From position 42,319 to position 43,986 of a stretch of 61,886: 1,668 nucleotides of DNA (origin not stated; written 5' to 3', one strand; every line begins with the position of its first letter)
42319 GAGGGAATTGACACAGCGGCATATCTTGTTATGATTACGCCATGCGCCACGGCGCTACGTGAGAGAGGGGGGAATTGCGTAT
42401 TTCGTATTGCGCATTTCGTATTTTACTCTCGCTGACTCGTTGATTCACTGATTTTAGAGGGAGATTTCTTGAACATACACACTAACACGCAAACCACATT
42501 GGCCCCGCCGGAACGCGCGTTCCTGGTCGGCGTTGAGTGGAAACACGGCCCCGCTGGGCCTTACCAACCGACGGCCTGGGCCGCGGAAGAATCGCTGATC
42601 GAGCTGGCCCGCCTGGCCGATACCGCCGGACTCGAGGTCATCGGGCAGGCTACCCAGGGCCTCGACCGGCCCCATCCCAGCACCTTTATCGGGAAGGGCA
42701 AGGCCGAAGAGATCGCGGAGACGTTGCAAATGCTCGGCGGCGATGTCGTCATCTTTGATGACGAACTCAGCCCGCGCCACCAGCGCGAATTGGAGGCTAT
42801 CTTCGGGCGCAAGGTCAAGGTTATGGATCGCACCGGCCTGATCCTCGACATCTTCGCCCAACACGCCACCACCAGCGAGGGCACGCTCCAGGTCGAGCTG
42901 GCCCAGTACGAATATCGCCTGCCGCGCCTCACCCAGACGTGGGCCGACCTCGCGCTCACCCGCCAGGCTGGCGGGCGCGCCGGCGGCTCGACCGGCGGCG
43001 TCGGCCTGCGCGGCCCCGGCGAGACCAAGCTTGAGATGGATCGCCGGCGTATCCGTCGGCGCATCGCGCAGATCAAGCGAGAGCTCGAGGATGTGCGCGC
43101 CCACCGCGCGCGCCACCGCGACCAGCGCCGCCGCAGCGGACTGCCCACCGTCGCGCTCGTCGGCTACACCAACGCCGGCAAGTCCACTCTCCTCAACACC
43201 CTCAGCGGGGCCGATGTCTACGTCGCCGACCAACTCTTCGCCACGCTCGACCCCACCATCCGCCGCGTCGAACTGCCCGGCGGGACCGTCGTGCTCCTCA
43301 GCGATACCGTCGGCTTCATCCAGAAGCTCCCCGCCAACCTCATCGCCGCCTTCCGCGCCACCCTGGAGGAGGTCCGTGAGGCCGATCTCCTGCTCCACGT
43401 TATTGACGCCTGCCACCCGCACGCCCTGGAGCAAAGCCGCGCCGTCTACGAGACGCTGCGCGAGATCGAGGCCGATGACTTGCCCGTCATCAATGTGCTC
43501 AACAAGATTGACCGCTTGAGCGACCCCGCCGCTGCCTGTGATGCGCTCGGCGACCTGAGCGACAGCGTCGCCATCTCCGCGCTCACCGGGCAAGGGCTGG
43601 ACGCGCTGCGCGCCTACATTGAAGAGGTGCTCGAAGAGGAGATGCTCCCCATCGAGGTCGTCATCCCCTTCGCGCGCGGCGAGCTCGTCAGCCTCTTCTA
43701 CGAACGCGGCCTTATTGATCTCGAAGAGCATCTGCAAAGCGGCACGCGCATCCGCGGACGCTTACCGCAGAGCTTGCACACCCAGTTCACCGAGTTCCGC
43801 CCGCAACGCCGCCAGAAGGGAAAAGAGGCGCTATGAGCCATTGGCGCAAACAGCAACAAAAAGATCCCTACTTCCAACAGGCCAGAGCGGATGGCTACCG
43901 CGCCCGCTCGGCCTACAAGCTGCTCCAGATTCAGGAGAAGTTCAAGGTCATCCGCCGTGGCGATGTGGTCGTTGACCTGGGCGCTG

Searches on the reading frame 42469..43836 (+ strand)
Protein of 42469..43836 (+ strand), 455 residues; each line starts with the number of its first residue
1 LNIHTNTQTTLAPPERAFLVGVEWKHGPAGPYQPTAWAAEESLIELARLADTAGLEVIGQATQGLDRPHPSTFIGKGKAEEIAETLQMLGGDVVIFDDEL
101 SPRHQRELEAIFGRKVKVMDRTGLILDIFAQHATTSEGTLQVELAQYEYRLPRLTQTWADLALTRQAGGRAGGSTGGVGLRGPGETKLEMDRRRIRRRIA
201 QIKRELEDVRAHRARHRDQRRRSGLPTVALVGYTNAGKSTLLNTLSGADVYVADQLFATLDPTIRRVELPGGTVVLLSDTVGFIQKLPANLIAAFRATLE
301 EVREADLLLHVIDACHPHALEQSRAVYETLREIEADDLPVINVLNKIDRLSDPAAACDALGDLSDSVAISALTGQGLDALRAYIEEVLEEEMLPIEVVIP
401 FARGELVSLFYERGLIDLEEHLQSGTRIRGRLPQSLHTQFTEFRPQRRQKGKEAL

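Call 23: find_related_loci(query=window:42469-43836:+, collection=genome_contigs, flank=6000)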
Query window:42469-43836:+ (455 aa) in genome_contigs; peptide patterns used: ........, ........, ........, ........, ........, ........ (x = any residue, [..] = any of these).
600 stretches matched a pattern (row limit reached: there are more); 591 encode a relative of the query (tblastn E <= 1e-3); the best 80 are kept; 80 distinct loci.
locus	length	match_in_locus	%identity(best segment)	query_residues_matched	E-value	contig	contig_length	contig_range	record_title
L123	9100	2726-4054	72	1-443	0e+0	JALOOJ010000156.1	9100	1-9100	MAG: Anaerolineae bacterium isolate Prado100 scaffold_14217, whole genome shotgun sequence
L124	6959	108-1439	71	1-444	0e+0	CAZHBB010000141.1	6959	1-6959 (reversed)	MAG TPA_asm: uncultured Anaerolineales bacterium isolate SRP338002_co1_195 genome assembly, contig: NODE_10060_length_69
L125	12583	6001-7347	69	1-449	0e+0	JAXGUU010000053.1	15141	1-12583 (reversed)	MAG: Anaerolineae bacterium isolate AnMBR.bin427 bin427_53, whole genome shotgun sequence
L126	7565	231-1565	71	8-452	0e+0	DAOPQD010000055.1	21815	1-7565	MAG TPA_asm: Anaerolineae bacterium isolate AMR_MDS_1531 NODE_2994_length_21815_cov_55.796415, whole genome shotgun sequ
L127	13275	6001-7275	61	13-443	4e-162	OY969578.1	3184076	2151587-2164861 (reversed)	MAG: uncultured Chloroflexia bacterium isolate MFD05674.bin.c.2 genome assembly, chromosome: 1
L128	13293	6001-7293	61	8-444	6e-159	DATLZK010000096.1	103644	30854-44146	MAG TPA_asm: Anaerolineales bacterium isolate SMAG_U13296 k141_514078, whole genome shotgun sequence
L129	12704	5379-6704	56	6-453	5e-158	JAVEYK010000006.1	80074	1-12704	MAG: Anaerolineaceae bacterium isolate BF4_28 NODE_846_length_80074_cov_12.294182_Biofilm4, whole genome shotgun sequenc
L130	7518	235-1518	61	16-443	5e-158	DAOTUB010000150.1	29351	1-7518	MAG TPA_asm: Anaerolineae bacterium isolate F17_41 k129_1138955, whole genome shotgun sequence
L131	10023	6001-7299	60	6-444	2e-157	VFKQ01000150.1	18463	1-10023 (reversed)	MAG: Anaerolineaceae bacterium isolate Bin_58_17 c_000003437701, whole genome shotgun sequence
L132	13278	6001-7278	57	15-446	2e-157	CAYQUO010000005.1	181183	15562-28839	MAG TPA_asm: uncultured Anaerolineaceae bacterium isolate binchicken_co74_278 genome assembly, contig: NODE_81_length_18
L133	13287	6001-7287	58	9-443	1e-155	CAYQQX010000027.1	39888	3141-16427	MAG TPA_asm: uncultured Anaerolineales bacterium isolate binchicken_co65_18 genome assembly, contig: NODE_3899_length_39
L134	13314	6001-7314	58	10-453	1e-155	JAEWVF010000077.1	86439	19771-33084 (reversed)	MAG: Chloroflexota bacterium isolate OH_SDB_50 k127_508766, whole genome shotgun sequence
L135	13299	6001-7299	59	5-443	7e-155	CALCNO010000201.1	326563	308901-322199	MAG TPA_asm: uncultured Anaerolineaceae bacterium isolate SRR3330206_bin.160_CONCOCT_v1.1_MAG genome assembly, contig: E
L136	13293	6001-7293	60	8-444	9e-155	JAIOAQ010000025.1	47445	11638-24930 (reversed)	MAG: Chloroflexota bacterium isolate S1bins192 c_000000000025, whole genome shotgun sequence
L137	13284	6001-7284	59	10-443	1e-154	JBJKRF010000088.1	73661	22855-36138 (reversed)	MAG: Anaerolineales bacterium isolate Bin_52 S1Ck127_96540_flag_1_multi_15.9980_len_73661, whole genome shotgun sequence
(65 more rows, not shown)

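Call 57: find_related_loci(query=window:42469-43836:+, collection=metagenome_contigs, flank=4000)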
Query window:42469-43836:+ (455 aa) in metagenome_contigs; peptide patterns used: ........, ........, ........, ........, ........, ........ (x = any residue, [..] = any of these).
600 stretches matched a pattern (row limit reached: there are more); 574 encode a relative of the query (tblastn E <= 1e-3); the best 80 are kept; 80 distinct loci.
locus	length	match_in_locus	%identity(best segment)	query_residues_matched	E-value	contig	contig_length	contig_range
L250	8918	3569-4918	75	1-450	0e+0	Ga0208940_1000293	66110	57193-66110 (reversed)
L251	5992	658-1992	71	8-452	0e+0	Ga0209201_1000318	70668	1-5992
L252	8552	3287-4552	60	12-443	2e-160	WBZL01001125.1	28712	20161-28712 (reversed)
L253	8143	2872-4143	60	15-443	3e-160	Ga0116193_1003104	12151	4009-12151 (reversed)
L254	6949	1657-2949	60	8-443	6e-159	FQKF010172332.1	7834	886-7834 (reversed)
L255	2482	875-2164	56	4-443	1e-168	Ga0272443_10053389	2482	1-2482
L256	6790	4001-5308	60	8-449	3e-158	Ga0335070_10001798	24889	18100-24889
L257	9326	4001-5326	58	6-453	1e-155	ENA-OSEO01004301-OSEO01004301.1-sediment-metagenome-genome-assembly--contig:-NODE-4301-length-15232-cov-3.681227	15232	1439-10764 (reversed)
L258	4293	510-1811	61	11-446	1e-159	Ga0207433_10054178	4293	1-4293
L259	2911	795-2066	58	10-443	6e-163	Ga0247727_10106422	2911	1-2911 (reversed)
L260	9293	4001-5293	59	8-444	4e-154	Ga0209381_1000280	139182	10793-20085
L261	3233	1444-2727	59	10-443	3e-161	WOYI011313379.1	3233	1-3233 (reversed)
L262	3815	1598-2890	57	8-444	4e-159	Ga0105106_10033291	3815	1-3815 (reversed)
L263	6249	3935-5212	60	7-436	1e-154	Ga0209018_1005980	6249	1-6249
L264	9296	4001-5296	57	6-443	3e-153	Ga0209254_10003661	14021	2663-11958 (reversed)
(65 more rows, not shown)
